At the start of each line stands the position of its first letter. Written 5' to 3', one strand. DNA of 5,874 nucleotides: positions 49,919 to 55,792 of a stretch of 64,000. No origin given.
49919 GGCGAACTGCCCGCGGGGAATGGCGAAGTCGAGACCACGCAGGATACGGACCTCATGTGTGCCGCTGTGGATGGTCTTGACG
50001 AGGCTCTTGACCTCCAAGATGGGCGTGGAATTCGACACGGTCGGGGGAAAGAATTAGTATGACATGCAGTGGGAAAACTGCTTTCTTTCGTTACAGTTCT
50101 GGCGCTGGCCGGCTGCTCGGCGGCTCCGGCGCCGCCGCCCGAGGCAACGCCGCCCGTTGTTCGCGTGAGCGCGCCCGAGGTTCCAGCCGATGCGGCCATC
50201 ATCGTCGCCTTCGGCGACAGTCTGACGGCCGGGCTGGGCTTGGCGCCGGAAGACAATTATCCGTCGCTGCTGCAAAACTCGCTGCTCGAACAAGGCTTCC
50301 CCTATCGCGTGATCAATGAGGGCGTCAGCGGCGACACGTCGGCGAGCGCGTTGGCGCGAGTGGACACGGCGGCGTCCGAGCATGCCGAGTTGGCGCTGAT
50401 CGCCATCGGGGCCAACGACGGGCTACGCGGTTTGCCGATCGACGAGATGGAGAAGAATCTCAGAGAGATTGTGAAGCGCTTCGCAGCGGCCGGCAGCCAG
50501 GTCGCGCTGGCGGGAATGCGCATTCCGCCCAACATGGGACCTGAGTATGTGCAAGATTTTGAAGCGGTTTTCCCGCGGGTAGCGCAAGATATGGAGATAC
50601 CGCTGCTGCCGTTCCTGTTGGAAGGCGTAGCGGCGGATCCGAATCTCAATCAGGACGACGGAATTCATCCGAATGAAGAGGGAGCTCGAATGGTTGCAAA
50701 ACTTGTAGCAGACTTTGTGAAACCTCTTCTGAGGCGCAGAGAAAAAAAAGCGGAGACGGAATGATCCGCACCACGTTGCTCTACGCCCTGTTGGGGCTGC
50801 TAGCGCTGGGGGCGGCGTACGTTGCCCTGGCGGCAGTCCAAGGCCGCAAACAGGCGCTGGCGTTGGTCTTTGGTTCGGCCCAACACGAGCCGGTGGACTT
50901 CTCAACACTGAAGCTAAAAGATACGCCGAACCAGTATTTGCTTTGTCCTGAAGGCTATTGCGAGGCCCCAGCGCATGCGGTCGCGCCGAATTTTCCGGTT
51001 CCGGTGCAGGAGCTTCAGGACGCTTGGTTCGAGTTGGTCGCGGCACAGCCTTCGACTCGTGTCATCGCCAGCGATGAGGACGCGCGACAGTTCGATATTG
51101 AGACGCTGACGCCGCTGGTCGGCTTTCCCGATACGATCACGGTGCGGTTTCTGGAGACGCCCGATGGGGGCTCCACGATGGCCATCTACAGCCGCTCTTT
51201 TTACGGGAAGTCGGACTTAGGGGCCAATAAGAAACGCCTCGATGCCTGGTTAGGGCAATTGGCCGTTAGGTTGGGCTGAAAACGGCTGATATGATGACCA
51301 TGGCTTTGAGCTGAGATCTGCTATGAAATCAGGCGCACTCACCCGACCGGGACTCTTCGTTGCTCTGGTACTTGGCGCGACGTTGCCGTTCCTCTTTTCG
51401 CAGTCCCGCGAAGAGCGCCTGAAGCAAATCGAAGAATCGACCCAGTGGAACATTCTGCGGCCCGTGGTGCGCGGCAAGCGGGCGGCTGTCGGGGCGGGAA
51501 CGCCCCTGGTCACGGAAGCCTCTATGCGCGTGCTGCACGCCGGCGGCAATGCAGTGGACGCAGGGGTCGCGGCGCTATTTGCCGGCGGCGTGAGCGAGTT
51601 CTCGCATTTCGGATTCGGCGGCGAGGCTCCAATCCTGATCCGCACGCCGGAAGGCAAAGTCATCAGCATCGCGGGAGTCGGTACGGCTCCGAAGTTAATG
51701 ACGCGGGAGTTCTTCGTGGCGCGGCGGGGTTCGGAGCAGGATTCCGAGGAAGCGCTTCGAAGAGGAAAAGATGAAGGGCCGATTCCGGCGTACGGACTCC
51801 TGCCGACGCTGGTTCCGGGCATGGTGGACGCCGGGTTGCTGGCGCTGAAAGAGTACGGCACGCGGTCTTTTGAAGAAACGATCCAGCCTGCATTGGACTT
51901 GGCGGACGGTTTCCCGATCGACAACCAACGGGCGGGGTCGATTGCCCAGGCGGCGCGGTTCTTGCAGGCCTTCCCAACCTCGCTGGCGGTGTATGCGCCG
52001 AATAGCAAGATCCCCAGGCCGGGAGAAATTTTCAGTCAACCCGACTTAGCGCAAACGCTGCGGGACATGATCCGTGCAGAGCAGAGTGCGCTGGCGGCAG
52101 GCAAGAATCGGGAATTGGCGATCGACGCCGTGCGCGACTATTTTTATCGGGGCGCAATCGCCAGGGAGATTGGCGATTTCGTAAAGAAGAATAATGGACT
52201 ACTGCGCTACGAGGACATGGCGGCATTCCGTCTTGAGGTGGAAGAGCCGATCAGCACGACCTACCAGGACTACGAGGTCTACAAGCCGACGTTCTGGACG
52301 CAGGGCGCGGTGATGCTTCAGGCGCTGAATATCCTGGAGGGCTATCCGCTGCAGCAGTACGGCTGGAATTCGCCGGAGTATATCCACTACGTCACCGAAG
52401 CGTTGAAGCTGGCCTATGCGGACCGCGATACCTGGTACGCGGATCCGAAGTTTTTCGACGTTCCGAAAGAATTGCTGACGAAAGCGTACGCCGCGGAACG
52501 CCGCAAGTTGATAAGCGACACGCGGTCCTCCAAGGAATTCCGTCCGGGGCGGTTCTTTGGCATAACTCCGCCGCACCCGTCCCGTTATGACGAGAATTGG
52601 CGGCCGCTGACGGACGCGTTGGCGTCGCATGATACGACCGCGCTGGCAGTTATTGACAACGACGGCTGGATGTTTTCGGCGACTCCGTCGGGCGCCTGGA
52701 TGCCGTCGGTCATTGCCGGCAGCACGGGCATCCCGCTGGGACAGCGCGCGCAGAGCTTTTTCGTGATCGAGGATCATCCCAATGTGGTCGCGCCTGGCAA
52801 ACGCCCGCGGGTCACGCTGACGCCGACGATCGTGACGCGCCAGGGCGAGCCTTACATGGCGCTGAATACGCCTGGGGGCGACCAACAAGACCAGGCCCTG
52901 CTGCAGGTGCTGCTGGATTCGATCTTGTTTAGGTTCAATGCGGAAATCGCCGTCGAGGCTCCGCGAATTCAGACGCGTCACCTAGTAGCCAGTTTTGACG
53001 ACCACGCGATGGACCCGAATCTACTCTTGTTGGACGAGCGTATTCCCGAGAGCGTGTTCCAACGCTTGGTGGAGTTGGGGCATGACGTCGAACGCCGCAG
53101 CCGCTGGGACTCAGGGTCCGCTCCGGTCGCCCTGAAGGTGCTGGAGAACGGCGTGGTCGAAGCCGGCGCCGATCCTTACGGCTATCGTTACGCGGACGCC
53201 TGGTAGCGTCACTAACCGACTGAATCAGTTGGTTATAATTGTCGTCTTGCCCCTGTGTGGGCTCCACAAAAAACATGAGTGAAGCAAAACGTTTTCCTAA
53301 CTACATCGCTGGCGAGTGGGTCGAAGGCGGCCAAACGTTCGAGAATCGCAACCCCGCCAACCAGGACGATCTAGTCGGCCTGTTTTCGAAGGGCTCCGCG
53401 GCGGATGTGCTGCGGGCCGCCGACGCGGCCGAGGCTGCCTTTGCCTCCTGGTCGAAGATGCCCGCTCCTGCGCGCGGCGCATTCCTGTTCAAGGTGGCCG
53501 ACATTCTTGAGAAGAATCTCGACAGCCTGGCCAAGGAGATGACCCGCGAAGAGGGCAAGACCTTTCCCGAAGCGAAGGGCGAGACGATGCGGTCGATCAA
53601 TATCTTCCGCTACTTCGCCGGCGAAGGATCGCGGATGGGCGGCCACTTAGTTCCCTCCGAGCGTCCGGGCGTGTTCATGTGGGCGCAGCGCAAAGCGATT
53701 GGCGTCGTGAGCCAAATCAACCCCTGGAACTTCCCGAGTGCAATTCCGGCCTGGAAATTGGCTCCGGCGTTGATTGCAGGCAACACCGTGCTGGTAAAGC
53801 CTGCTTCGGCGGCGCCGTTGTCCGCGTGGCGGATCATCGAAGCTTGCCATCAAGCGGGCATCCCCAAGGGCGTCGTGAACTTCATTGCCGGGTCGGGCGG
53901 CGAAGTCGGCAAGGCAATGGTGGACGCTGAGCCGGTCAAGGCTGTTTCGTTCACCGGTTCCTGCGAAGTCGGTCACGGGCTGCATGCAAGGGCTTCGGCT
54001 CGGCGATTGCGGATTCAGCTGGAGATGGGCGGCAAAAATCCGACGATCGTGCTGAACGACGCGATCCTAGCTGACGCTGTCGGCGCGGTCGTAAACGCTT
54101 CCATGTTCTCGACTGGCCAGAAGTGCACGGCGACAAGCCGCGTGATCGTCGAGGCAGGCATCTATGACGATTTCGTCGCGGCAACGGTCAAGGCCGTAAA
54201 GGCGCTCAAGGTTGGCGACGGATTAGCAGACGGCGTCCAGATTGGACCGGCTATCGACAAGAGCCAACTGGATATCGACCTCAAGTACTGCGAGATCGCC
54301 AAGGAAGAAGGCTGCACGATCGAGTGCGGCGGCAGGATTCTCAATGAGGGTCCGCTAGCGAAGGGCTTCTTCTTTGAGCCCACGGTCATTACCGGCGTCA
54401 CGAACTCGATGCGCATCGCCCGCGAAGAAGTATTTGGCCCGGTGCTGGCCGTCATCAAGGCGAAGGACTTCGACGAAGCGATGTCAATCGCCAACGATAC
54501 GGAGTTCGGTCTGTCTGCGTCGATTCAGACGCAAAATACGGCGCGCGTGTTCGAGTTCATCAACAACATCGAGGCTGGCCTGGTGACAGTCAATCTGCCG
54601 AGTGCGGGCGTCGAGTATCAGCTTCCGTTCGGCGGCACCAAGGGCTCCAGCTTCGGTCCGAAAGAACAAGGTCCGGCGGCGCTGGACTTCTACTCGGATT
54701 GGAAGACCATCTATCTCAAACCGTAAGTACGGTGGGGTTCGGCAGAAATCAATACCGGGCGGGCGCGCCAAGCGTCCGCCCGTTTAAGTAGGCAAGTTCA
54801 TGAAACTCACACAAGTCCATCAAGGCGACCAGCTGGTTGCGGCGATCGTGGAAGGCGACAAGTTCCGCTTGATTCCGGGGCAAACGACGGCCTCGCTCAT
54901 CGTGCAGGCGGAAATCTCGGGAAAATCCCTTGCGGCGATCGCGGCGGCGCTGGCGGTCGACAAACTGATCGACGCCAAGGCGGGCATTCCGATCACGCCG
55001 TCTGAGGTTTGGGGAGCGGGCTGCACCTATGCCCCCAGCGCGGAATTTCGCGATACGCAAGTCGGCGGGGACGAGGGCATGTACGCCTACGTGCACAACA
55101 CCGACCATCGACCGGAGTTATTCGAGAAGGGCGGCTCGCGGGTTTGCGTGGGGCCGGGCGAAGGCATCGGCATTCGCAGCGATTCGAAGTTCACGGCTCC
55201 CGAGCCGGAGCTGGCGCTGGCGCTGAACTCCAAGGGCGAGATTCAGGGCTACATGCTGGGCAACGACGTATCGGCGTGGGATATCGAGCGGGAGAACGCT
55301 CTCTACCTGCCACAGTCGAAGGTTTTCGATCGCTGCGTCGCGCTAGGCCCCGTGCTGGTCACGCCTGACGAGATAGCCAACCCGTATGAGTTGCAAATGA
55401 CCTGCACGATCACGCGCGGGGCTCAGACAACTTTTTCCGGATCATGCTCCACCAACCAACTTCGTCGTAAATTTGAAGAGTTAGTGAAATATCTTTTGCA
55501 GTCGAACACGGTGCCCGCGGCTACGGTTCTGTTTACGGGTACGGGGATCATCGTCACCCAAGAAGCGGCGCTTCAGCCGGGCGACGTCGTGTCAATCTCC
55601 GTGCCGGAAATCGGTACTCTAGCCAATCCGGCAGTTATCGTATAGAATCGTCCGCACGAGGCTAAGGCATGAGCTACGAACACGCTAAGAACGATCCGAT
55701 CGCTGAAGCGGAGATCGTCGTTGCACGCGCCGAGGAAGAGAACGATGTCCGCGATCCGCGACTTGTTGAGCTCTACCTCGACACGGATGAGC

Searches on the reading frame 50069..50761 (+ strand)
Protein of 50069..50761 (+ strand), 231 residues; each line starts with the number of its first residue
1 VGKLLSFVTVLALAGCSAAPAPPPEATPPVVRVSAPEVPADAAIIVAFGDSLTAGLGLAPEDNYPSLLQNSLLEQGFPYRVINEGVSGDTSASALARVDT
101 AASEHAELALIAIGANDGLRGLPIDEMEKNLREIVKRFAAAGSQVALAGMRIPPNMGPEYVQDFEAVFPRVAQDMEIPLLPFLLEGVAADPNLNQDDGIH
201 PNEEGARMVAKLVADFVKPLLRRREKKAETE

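Call 69: search_protein_families(library=pfam, proteins=[window:50069-50761:+], max_evalue=0.0001)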
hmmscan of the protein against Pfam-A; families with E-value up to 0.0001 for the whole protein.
window:50069-50761:+ (231 aa): 3 families
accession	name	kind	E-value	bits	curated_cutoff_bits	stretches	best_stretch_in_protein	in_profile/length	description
PF13472.12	Lipase_GDSL_2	-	4.3e-27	96.2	32.9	1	47-207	1-177/178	GDSL-like Lipase/Acylhydrolase family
PF00657.28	Lipase_GDSL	-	3e-18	67.2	23.6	1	45-212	1-207/208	GDSL-like Lipase/Acylhydrolase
PF25182.1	NonGDSL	-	4.3e-06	26.6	80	1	50-157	35-146/220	Non-GDSL lipase-like family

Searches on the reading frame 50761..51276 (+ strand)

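Call 70: search_protein_families(library=pfam, proteins=[window:50761-51276:+], max_evalue=0.0001)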
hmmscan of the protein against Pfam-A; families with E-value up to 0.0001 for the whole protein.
window:50761-51276:+ (172 aa): 1 family
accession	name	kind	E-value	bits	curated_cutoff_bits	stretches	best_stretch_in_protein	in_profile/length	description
PF07386.16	DUF1499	-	4.9e-11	43.5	22.6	1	69-167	20-114/114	Protein of unknown function (DUF1499)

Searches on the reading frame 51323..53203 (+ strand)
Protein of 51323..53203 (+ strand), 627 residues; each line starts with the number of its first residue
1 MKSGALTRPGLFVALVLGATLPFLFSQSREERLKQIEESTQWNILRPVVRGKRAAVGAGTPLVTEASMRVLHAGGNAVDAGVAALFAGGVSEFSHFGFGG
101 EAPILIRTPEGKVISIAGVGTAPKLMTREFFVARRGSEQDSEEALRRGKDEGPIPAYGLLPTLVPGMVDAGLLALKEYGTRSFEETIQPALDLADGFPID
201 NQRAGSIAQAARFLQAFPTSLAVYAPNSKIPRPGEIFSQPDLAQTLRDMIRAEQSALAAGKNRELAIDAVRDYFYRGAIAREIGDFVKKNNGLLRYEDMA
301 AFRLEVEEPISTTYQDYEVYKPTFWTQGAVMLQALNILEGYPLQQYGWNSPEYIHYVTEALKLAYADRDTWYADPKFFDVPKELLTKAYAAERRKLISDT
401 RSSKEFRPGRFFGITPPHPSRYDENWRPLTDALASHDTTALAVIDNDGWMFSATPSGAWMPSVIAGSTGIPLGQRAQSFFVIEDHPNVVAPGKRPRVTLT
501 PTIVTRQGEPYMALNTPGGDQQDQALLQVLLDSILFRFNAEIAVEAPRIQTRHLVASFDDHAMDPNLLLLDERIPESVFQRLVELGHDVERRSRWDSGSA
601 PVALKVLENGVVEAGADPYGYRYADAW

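Call 69: search_protein_families(library=pfam, proteins=[window:51323-53203:+], max_evalue=0.0001)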
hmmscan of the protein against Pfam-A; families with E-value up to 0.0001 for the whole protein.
window:51323-53203:+ (627 aa): 1 family
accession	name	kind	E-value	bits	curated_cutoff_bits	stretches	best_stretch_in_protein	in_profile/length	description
PF01019.26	G_glu_transpept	-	1.9e-112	377.2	27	1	69-619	2-509/512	Gamma-glutamyltranspeptidase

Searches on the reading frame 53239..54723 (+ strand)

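Call 69: search_protein_families(library=pfam, proteins=[window:53239-54723:+], max_evalue=0.0001)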
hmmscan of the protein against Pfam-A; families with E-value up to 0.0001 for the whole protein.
window:53239-54723:+ (495 aa): 1 family
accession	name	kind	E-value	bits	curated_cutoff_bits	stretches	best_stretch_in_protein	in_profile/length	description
PF00171.27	Aldedh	-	2.5e-161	537.8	23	1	27-491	1-461/461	Aldehyde dehydrogenase family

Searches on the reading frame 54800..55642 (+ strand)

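Call 69: search_protein_families(library=pfam, proteins=[window:54800-55642:+], max_evalue=0.0001)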
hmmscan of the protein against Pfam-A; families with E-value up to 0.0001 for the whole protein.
window:54800-55642:+ (281 aa): 1 family
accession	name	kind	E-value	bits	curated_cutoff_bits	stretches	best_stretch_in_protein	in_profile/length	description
PF01557.24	FAA_hydrolase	-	4.1e-23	82.6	23.9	1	103-277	30-212/214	Fumarylacetoacetate (FAA) hydrolase C-terminal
